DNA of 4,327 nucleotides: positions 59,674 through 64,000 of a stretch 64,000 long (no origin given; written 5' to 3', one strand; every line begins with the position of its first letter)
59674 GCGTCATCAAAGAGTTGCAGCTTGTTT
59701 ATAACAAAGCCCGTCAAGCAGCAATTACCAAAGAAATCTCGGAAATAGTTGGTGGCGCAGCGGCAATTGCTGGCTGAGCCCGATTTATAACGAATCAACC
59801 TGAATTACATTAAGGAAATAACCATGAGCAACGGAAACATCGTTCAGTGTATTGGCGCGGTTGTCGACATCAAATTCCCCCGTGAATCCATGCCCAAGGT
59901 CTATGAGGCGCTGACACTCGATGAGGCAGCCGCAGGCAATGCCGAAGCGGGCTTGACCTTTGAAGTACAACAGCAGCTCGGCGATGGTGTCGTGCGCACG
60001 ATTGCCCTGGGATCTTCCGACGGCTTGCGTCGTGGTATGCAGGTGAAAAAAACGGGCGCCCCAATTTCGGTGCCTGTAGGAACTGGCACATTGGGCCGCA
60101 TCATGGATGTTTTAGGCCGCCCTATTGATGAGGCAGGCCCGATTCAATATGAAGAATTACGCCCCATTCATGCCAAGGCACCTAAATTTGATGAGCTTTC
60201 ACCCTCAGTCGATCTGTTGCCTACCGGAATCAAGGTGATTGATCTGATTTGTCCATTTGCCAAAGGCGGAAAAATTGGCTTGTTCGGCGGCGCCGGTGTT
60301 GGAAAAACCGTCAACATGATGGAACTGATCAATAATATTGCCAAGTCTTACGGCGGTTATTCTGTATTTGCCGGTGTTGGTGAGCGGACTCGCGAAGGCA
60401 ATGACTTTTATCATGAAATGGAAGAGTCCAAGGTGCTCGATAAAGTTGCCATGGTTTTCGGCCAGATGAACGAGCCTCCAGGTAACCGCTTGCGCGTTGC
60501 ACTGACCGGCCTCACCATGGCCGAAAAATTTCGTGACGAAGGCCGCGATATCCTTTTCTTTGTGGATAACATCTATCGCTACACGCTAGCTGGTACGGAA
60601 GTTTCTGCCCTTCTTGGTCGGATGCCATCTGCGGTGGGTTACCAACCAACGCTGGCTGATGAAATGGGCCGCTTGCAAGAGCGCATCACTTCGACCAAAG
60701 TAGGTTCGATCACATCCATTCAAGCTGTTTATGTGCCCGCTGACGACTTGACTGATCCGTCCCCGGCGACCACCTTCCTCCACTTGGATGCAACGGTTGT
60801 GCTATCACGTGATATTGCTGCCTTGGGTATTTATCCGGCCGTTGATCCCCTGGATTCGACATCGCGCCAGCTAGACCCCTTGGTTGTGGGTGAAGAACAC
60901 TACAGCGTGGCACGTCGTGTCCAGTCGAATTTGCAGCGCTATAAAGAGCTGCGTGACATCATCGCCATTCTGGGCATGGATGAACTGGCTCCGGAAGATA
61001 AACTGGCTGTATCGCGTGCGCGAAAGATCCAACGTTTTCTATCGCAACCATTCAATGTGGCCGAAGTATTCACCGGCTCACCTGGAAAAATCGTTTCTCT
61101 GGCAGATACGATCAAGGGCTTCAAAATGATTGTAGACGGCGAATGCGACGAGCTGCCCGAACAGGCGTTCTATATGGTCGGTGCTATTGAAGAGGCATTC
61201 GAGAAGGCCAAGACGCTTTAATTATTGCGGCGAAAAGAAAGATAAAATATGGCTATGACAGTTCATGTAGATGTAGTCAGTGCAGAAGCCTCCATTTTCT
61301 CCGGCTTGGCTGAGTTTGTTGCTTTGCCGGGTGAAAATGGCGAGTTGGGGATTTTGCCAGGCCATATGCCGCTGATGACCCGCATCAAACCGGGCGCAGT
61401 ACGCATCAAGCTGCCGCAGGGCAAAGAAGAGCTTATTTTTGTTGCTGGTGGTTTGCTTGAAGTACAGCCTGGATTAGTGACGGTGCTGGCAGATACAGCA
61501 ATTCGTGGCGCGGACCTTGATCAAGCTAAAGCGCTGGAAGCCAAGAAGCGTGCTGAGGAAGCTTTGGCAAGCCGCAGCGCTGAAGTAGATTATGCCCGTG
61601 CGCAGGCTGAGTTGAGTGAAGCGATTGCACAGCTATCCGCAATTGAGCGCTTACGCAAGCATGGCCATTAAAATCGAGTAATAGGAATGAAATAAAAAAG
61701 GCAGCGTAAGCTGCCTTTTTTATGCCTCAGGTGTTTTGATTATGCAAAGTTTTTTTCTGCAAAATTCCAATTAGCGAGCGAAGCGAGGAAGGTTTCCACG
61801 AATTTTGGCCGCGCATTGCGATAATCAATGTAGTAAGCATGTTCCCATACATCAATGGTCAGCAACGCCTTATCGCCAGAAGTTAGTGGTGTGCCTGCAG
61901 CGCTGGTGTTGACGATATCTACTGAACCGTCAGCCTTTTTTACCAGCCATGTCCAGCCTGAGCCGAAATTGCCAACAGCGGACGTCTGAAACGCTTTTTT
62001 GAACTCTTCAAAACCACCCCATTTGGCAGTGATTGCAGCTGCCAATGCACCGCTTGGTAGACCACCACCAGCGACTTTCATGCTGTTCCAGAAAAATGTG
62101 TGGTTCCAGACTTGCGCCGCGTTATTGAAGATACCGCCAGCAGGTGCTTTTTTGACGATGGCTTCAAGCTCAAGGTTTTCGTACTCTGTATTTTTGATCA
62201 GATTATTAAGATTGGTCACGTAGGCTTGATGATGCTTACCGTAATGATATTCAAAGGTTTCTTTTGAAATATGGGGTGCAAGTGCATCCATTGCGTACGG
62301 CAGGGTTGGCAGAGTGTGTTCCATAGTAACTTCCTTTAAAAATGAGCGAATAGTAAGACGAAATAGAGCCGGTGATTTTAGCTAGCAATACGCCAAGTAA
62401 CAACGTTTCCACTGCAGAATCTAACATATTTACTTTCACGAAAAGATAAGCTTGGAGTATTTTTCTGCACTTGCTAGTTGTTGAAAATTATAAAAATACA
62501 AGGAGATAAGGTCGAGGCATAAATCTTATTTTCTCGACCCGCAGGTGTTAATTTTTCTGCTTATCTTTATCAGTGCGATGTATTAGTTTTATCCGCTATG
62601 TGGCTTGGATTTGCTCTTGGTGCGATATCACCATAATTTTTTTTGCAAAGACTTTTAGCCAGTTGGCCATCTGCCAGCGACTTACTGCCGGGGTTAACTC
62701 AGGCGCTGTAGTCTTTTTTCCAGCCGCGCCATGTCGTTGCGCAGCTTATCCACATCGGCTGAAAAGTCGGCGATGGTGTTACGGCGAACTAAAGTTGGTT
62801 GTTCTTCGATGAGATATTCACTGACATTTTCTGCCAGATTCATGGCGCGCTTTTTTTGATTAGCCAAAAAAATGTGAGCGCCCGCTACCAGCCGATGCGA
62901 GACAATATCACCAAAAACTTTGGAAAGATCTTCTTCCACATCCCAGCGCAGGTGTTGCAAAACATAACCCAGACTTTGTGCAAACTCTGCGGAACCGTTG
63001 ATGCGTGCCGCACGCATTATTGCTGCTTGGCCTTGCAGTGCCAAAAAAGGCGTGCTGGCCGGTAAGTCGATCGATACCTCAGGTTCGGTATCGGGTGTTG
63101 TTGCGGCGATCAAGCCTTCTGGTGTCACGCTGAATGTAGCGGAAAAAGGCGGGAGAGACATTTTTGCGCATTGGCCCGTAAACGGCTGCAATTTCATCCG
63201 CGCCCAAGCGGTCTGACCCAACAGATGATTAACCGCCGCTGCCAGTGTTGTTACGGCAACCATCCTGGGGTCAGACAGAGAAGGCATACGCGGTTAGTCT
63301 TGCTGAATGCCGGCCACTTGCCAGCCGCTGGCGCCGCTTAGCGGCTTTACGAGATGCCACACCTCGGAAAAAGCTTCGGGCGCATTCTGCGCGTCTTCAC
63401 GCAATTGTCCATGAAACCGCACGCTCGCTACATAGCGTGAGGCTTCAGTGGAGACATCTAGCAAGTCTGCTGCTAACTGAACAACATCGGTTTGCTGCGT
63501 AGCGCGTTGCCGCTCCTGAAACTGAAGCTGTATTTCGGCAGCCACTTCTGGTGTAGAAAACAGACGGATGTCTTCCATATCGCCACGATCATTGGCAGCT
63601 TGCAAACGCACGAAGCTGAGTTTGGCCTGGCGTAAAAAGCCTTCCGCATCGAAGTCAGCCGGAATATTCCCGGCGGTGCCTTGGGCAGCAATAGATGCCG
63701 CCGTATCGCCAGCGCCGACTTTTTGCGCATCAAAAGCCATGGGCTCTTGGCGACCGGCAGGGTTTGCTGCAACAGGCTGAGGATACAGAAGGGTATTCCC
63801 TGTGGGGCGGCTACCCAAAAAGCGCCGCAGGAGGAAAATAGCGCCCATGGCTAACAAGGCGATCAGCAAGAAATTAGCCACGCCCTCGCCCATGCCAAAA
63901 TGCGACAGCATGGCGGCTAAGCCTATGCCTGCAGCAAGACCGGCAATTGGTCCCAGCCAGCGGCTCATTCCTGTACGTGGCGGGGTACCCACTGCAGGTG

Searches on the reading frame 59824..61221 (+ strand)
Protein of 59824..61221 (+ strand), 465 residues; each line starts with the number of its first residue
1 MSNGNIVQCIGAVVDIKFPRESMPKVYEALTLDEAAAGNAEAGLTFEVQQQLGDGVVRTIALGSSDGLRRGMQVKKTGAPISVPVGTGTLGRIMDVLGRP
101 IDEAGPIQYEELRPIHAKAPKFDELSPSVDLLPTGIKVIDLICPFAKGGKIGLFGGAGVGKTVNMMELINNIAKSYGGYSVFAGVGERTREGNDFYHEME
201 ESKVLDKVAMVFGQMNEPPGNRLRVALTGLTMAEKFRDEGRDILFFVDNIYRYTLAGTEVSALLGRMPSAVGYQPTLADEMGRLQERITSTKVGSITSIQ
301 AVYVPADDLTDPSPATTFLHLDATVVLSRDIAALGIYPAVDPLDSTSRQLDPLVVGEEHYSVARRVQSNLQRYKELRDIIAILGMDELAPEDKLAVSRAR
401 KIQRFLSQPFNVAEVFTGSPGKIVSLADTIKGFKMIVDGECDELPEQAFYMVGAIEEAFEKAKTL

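Call 8: find_encoding_contigs(protein=window:59824-61221:+, flank=10000, max_places=6)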
Protein window:59824-61221:+ (465 aa): 14 contigs read that carry it; 6 places shown.
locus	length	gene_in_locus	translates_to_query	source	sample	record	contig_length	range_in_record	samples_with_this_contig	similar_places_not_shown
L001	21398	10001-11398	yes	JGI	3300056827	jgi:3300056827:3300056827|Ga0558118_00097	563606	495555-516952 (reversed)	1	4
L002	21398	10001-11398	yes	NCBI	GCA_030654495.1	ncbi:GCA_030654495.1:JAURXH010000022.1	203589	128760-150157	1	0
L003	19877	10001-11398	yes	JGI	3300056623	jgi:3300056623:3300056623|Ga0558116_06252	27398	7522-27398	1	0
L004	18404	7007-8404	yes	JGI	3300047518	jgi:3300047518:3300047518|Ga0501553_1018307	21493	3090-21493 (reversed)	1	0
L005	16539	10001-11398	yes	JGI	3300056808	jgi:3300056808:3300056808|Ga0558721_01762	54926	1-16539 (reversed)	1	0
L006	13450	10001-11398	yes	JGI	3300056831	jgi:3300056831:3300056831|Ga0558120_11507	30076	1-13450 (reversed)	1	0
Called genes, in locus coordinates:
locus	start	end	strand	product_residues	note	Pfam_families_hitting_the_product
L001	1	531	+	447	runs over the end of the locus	PF10396:TrmE_N, PF12631:MnmE_helical, PF01926:MMR_HSR1, PF02421:FeoB_N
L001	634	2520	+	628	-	PF00890:FAD_binding_2 (faint), PF01134:GIDA, PF12831:FAD_oxidored, PF21680:GIDA_C_1st, PF13932:SAM_GIDA_C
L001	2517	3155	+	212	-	PF02527:GidB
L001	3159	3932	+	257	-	PF00142:Fer4_NifH (weak), PF01656:CbiA, PF02374:ArsA_ATPase (weak), PF06564:CBP_BcsQ, PF09140:MipZ, PF10609:ParA, PF13614:AAA_31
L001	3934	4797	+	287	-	PF02195:ParB_N, PF17762:HTH_ParB, PF23552:ParB_C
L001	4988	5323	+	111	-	PF03899:ATP-synt_I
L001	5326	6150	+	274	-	PF00119:ATP-synt_A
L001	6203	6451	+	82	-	PF00137:ATP-synt_C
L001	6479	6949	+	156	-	PF00430:ATP-synt_B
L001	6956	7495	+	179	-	PF00213:OSCP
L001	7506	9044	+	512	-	PF02874:ATP-synt_ab_N, PF00006:ATP-synt_ab, PF00306:ATP-synt_ab_C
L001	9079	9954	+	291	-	PF00231:ATP-synt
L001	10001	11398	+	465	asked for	PF02874:ATP-synt_ab_N, PF00006:ATP-synt_ab, PF22919:ATP-synt_VA_C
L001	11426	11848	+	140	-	PF02823:ATP-synt_DE_N, PF00401:ATP-synt_DE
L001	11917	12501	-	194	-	PF00081:Sod_Fe_N, PF02777:Sod_Fe_C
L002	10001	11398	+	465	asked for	PF02874:ATP-synt_ab_N, PF00006:ATP-synt_ab, PF22919:ATP-synt_VA_C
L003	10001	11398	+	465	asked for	PF02874:ATP-synt_ab_N, PF00006:ATP-synt_ab, PF22919:ATP-synt_VA_C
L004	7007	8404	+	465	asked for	PF02874:ATP-synt_ab_N, PF00006:ATP-synt_ab, PF22919:ATP-synt_VA_C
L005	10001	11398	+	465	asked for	PF02874:ATP-synt_ab_N, PF00006:ATP-synt_ab, PF22919:ATP-synt_VA_C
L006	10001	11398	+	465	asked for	PF02874:ATP-synt_ab_N, PF00006:ATP-synt_ab, PF22919:ATP-synt_VA_C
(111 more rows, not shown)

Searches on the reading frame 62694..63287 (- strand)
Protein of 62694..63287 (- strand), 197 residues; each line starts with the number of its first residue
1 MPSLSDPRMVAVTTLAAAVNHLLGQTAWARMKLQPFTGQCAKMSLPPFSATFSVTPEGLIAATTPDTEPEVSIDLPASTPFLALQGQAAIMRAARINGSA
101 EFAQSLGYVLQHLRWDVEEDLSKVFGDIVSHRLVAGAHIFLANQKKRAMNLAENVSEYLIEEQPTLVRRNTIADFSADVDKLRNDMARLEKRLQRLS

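Call 42: search_protein_families(library=pfam, proteins=[window:62694-63287:-], max_evalue=0.00001)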
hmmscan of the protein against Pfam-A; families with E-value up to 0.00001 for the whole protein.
window:62694-63287:- (197 aa): 0 families

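Call 44: search_protein_families(library=ncbifam, proteins=[window:62694-63287:-], max_evalue=0.001)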
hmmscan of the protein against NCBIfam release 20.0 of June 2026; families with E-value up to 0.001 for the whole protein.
window:62694-63287:- (197 aa): 1 family
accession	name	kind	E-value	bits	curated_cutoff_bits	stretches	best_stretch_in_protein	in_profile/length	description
NF047938.1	UbqsynUb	equivalog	7.6e-06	25.7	275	1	15-196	11-198/201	ubiquinone biosynthesis protein UbiJ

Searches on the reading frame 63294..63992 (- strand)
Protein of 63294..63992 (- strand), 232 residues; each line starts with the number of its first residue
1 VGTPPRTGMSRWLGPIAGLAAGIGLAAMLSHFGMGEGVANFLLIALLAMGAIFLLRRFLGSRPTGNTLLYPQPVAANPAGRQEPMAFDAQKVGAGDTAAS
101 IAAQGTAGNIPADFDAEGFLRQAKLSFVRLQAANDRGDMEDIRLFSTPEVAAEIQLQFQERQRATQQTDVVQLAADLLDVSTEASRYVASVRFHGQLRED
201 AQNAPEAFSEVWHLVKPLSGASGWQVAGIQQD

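Call 42: search_protein_families(library=pfam, proteins=[window:63294-63992:-], max_evalue=0.00001)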
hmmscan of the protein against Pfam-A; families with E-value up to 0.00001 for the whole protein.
window:63294-63992:- (232 aa): 1 family
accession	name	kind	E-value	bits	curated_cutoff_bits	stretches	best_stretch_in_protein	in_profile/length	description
PF04280.21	Tim44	-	1.2e-18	68.1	29.6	1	109-231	10-147/147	Tim44-like domain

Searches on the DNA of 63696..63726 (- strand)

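Call 25: search_dna_similar(query=window:63696-63726:-, collection=plasmids, mode=distant, max_evalue=10, max_rows=40)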
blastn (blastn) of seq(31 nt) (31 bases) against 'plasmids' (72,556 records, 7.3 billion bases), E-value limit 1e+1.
Records with a match: 107; places in all: 109; records where one place covers at least 80% of the query: 9.
Best place of each record, by identity: >=99% 26; 95-99% 38; 90-95% 36; 80-90% 7.
By first word of the organism name: Rhizobium 21; Sinorhizobium 12; Streptomyces 8; Escherichia 7; Pseudomonas 7; Klebsiella 6; Ensifer 3; Sphingobium 3; Phyllobacterium 3; Sphingomonas 2; and 29 more.
By predicted mobility (MOB-suite, as given by PLSDB): non-mobilizable 62; conjugative 33; mobilizable 12.
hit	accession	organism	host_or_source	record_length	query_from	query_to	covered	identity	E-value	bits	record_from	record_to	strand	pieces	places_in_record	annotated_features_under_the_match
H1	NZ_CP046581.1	Erwinia sp. E602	Soil,soil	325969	2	28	87%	88.9%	7e+0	33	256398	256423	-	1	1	cytosine permease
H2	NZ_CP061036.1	Sphingomonas aliaeris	whole organism,Pork steak,pork steak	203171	4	29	84%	88.5%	2e+0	35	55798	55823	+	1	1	hypothetical protein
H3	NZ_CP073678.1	Cupriavidus sp. KK10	Isolate,A bacterial consortium from ...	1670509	1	25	81%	92.0%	2e+0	34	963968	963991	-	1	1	none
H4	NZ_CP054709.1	Halarchaeum sp. CBA1220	solar salt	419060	6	30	81%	92.0%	2e+0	34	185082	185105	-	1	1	Dyp-type peroxidase domain-containing protein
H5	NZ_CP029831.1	Azospirillum ramasamyi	single cell,Cow dung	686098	8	31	77%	91.7%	7e+0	32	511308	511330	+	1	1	iron ABC transporter permease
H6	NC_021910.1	Rhizobium etli bv. mimosae str. Mim1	Mimosa affinis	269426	5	29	81%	88.0%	7e+0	33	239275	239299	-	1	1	hypothetical protein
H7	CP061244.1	Escherichia coli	Homo sapiens,cell culture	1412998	1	25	81%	88.0%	7e+0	33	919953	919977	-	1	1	none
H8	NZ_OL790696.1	Escherichia coli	-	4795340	1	25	81%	88.0%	7e+0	33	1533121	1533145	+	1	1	none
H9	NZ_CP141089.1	Escherichia coli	Homo sapiens,Infected Human Urine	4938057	1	25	81%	88.0%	7e+0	33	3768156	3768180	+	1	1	none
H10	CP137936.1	Escherichia coli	Homo sapiens,other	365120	1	25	81%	88.0%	7e+0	33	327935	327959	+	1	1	yfaL: AIDA-I family autotransporter adhesin YfaL/EhaC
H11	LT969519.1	Pseudomonas aeruginosa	-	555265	5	27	74%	95.7%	2e-1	38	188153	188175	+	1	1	fcl: GDP-L-fucose synthase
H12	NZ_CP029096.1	Pseudomonas aeruginosa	-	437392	5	27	74%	95.7%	2e-1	38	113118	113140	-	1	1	NAD-dependent epimerase/dehydratase family protein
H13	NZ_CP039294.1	Pseudomonas aeruginosa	Homo sapiens,blood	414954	5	27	74%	95.7%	2e-1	38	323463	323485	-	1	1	NAD-dependent epimerase/dehydratase family protein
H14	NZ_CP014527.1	Haematospirillum jordaniae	Homo sapiens,Blood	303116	5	27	74%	95.7%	2e-1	38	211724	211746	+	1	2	nucleotide sugar dehydrogenase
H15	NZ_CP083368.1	Pseudomonas aeruginosa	Homo sapiens,sputum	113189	5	27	74%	95.7%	2e-1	38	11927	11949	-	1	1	NAD-dependent epimerase/dehydratase family protein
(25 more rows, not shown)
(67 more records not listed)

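Call 26: search_dna_similar(query=window:63696-63726:-, collection=phages, mode=distant, max_evalue=10, max_rows=40)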
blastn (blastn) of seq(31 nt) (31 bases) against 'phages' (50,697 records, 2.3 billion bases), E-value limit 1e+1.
Records with a match: 36; places in all: 36; records where one place covers at least 80% of the query: 8.
Best place of each record, by identity: >=99% 19; 95-99% 1; 90-95% 7; 80-90% 9.
By first word of the organism name: Gordonia 10; Escherichia 4; Caulobacter 4; Cronobacter 3; Salmonella 3; Vibrio 2; Rhizobium 2; Burkholderia 2; Listeria 2; Microcystis 2; and 2 more.
By host as written in the record: Gordonia terrae 3612 9; - 3; Caulobacter vibrioides CB15 3; UV-induced Cronobacter sakazakii ES15 2; Rhizobium gallicum SO14B-4(6) 2; Burkholderia cenocepacia 2; Escherichia coli 2; Microcystis wesenbergii 2; and 11 more.
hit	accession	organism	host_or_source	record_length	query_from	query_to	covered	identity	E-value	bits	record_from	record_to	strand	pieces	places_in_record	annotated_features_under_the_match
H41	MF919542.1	Gordonia phage Patio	Gordonia terrae 3612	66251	6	30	81%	88.5%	1e+1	31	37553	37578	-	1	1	hypothetical protein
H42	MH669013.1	Gordonia phage Skysand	Gordonia terrae 3612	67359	6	30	81%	88.5%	1e+1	31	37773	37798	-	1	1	49: hypothetical protein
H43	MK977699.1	Gordonia Phage Lollipop1437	Gordonia terrae 3612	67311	6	30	81%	88.5%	1e+1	31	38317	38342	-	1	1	52: hypothetical protein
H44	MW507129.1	Gordonia phage Ennea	Gordonia terrea 3612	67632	6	30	81%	88.5%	1e+1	31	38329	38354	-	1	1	53: hypothetical protein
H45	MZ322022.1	Gordonia phage Float294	Gordonia terrae 3612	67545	6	30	81%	88.5%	1e+1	31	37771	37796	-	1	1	49: hypothetical protein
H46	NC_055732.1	Gordonia phage Patio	Gordonia terrae 3612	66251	6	30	81%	88.5%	1e+1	31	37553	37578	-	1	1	head protein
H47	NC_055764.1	Gordonia phage Skysand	Gordonia terrae 3612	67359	6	30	81%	88.5%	1e+1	31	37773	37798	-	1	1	49: hypothetical protein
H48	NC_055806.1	Gordonia Phage Lollipop1437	Gordonia terrae 3612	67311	6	30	81%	88.5%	1e+1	31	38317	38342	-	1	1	52: hypothetical protein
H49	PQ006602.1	bajarodmic virus 456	Neotoma bryanti feces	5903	2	25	77%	87.5%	1e+1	31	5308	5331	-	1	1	none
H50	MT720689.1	Vibrio phage XM1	Vibrio rotiferianus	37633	11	30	65%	95.0%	3e+0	33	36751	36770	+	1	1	hypothetical protein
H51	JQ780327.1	Cronobacter phage phiES15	UV-induced Cronobacter sakazakii ES15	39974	9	29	68%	90.5%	1e+1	30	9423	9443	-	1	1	putative replication protein P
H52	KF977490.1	Rhizobium phage vB_RglS_P106B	Rhizobium gallicum SO14B-4(6)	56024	9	29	68%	90.5%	1e+1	30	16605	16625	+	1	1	hypothetical protein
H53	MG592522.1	Vibrio phage 1.154.O._10N.222.52.B12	Vibrio sp.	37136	11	31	68%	90.5%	1e+1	30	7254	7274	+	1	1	major capsid protein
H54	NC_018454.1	Cronobacter phage phiES15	UV-induced Cronobacter sakazakii ES15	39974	9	29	68%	90.5%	1e+1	30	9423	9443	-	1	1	P-like helicase loader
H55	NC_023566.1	Rhizobium phage vB_RglS_P106B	Rhizobium gallicum SO14B-4(6)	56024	9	29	68%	90.5%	1e+1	30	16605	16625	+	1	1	porphyrin biosynthesis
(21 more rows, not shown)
